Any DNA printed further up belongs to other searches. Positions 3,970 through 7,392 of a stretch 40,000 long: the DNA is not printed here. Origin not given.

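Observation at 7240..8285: intI lies immediately upstream of dnaE2 (21-nt gap, same strand), forming an apparent LexA-controlled intI-dnaE2 operon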

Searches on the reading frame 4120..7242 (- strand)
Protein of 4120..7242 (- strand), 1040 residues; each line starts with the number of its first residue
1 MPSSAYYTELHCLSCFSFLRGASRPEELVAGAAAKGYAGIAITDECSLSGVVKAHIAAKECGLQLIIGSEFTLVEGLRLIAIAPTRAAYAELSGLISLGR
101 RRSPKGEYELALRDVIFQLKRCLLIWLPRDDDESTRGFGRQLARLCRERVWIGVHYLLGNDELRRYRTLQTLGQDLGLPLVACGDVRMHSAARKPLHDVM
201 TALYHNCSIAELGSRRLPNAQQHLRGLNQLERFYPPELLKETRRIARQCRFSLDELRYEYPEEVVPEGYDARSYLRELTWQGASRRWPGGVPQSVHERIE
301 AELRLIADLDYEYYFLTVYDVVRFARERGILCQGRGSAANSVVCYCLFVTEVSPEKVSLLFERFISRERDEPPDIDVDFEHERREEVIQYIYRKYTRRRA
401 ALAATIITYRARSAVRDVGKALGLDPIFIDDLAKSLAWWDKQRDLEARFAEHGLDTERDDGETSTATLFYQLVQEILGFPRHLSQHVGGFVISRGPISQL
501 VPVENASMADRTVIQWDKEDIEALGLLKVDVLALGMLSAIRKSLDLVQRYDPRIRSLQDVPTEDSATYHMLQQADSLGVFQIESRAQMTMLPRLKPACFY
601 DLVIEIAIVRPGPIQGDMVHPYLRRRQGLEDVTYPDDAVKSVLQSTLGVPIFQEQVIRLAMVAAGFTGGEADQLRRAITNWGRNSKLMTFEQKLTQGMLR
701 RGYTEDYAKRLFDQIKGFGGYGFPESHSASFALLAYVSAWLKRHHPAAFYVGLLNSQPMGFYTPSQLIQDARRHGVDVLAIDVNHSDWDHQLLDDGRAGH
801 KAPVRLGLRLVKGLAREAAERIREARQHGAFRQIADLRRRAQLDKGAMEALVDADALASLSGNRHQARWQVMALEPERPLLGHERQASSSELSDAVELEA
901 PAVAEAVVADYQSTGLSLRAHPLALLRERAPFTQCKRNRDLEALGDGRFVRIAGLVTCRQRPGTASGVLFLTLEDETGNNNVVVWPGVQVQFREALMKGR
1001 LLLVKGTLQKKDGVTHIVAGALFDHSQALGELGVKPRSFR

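Call 6: search_protein_families(library=pfam, proteins=[window:4120-7242:-])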
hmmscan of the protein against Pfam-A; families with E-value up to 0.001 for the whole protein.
window:4120-7242:- (1040 aa): 5 families
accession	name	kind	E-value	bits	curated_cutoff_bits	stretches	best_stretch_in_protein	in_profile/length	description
PF07733.18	DNA_pol3_alpha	-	7.5e-89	298.2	23.9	1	273-533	1-260/260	Bacterial DNA polymerase III alpha NTPase domain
PF17657.6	DNA_pol3_finger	-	2.6e-53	180.2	22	1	536-701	1-165/166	Bacterial DNA polymerase III alpha subunit finger domain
PF14579.12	HHH_6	-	4e-22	78.7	25.6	1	775-867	1-90/90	Helix-hairpin-helix motif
PF02811.25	PHP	-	6.7e-15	56.2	26.4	1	9-102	1-98/164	PHP domain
PF01336.31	tRNA_anti-codon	-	1.3e-10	41.5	27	1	950-1019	1-69/75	OB-fold nucleic acid binding domain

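Call 10: find_related_loci(query=window:4120-7242:-, collection=genome_contigs, flank=10000)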
Query window:4120-7242:- (1040 aa) in genome_contigs; peptide patterns used: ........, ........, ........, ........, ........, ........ (x = any residue, [..] = any of these).
108 stretches matched a pattern; 69 encode a relative of the query (tblastn E <= 1e-3); 66 distinct loci.
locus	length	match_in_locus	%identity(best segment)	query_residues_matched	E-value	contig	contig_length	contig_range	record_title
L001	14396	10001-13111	91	7-1040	0e+0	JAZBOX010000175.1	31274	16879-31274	MAG: Halieaceae bacterium isolate bin.530 k117_7051218, whole genome shotgun sequence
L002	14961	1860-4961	86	7-1040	0e+0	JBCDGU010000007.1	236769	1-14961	MAG: Pseudomonadota bacterium isolate P01_H01_bin.14 k141_3488100_length_236769_cov_26.7862, whole genome shotgun sequen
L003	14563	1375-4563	83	1-1040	0e+0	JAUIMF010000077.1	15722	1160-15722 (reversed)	MAG: Gammaproteobacteria bacterium isolate Co_bin.81 NODE_20743_length_15722_cov_1.312280, whole genome shotgun sequence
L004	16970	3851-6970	84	1-1040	0e+0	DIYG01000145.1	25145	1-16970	MAG TPA_asm: Halieaceae bacterium UBA6060 UBA6060_contig_574, whole genome shotgun sequence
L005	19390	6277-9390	82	2-1039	0e+0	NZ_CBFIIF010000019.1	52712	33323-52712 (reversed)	MAG: Congregibacter sp. isolate Co_bin_804_indstr Co_bin_804_indstr_c19, whole genome shotgun sequence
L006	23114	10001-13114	82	2-1039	0e+0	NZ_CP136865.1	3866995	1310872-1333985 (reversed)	Congregibacter brevis strain IMCC45268 chromosome, complete genome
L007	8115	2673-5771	84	7-1039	0e+0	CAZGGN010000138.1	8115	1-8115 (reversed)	MAG TPA_asm: uncultured Congregibacter sp. isolate binchicken_co405_326 genome assembly, contig: NODE_13591_length_8115_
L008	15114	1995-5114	84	1-1040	0e+0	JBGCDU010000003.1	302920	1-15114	MAG: Congregibacter sp. isolate SGMAG-65 contig3, whole genome shotgun sequence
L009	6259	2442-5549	80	4-1039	0e+0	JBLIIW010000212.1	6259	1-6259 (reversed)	MAG: Halieaceae bacterium isolate 3300054696_122 Ga0535666_0027518, whole genome shotgun sequence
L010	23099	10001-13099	82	7-1039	0e+0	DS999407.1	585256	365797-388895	gamma proteobacterium NOR5-3 scf_1108854218887 genomic scaffold, whole genome shotgun sequence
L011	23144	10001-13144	83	1-1040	0e+0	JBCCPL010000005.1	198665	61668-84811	MAG: Pseudomonadota bacterium isolate P01_D01_bin.127 k141_1579289_length_198665_cov_21.7208, whole genome shotgun seque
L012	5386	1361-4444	72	7-1039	0e+0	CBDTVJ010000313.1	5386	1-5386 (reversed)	MAG TPA_asm: uncultured Halieaceae bacterium isolate SRR7614707_concoct_60 genome assembly, contig: ERZ23877653.9789, wh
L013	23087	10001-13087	72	7-1039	0e+0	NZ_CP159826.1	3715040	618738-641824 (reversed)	Halioglobus sp. Uisw_031 chromosome, complete genome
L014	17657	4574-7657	73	7-1040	0e+0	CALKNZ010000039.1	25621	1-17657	MAG: uncultured Luminiphilus sp. isolate S4_Bin_METABAT__131_1 genome assembly, contig: c_000000593615, whole genome sho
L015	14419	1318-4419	72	7-1039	0e+0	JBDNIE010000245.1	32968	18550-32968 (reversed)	MAG: Halioglobus sp. isolate concoct.55.ELB k141_609060, whole genome shotgun sequence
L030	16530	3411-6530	98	1-1040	0e+0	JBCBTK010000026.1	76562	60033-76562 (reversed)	MAG: Pseudomonadota bacterium isolate J06638_9 k141_398180_length_76562_cov_29.0002, whole genome shotgun sequence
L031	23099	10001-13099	71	1-1040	0e+0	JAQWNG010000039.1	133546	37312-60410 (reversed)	MAG: Halioglobus sp. isolate cluster2_bin.173 k141_3073403, whole genome shotgun sequence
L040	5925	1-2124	76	330-1040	0e+0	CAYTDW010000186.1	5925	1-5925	MAG TPA_asm: uncultured Halioglobus sp. isolate SRP173033_co1_434 genome assembly, contig: NODE_36438_length_5925_cov_5.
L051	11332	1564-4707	83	7-1040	0e+0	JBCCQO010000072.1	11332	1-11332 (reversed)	MAG: Pseudomonadota bacterium isolate P01_D01_bin.154 k141_150417_length_11332_cov_311.5998, whole genome shotgun sequen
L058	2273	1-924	80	733-1040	3e-169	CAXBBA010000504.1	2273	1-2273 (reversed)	MAG TPA_asm: uncultured Halieaceae bacterium isolate ERR594407_metabat2_16 genome assembly, contig: ERZ2772569.13667, wh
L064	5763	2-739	78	795-1040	7e-116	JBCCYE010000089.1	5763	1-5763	MAG: Pseudomonadota bacterium isolate P01_F01_bin.144 k141_2348629_length_5763_cov_22.8077, whole genome shotgun sequenc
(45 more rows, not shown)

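Call 15: search_protein_families(library=ncbifam, proteins=[window:4120-7242:-])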
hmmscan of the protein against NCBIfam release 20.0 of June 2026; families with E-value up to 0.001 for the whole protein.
window:4120-7242:- (1040 aa): 15 families
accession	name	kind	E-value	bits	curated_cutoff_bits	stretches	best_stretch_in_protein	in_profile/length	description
NF004225.0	PRK05672.1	subfamily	0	1387.2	939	1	5-1040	4-1047/1047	error-prone DNA polymerase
NF004226.0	PRK05673.1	equivalog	3.9e-178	594.6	1002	1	6-1027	5-1064/1146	DNA polymerase III subunit alpha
NF005298.0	PRK06826.1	equivalog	8.1e-167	557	1260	2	164-1020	186-1067/1151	DNA polymerase III subunit alpha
TIGR00594.1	polc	superfamily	4e-159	531.7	434.35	2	167-985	183-1022/1022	DNA polymerase III subunit alpha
NF005377.0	PRK06920.1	equivalog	8.3e-140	467.6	1806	1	7-1019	3-1018/1108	DNA polymerase III subunit alpha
NF005617.0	PRK07374.1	equivalog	2.3e-121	406.7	1653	2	257-1018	287-1073/1170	DNA polymerase III subunit alpha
NF005582.0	PRK07279.1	equivalog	1.7e-118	397.1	1279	1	10-1020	5-959/1033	DNA polymerase III subunit alpha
NF005516.0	PRK07135.1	equivalog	4.6e-117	392.5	1084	2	235-905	192-856/974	DNA polymerase III DnaE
NF004550.0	PRK05898.1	equivalog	9e-117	391.5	1182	1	182-850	139-799/971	DNA polymerase III subunit alpha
NF007079.0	PRK09532.1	equivalog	5.9e-82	276.2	1525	2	259-722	287-775/876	DNA polymerase III subunit alpha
NF001688.0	PRK00448.1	equivalog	1.2e-29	102.6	873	3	166-354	720-912/1445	PolC-type DNA polymerase III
TIGR01405.1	polC_Gram_pos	equivalog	1e-26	93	1043.45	2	166-354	486-677/1211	DNA polymerase III subunit alpha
NF005616.0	PRK07373.1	equivalog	7.8e-17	60.9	646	1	723-866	38-178/449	DNA polymerase III subunit alpha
NF041577.1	nside_bi_sphtase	equivalog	4.7e-09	35.8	400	1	8-72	4-66/276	3',5'-nucleoside bisphosphate phosphatase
NF047791.1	RNaseRnm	equivalog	9.6e-05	21.8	375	0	9-71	4-66/275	RNase RNM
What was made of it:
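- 4120..7242 (-): dnaE2 (imuC), the error-prone Pol III alpha-type polymerase, 1040 aa. It is the distal gene of the proposed operon. The next gene (ferritin, 3291-3815, plus strand) is convergent. NF004225 at 1387 bits (call 15).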
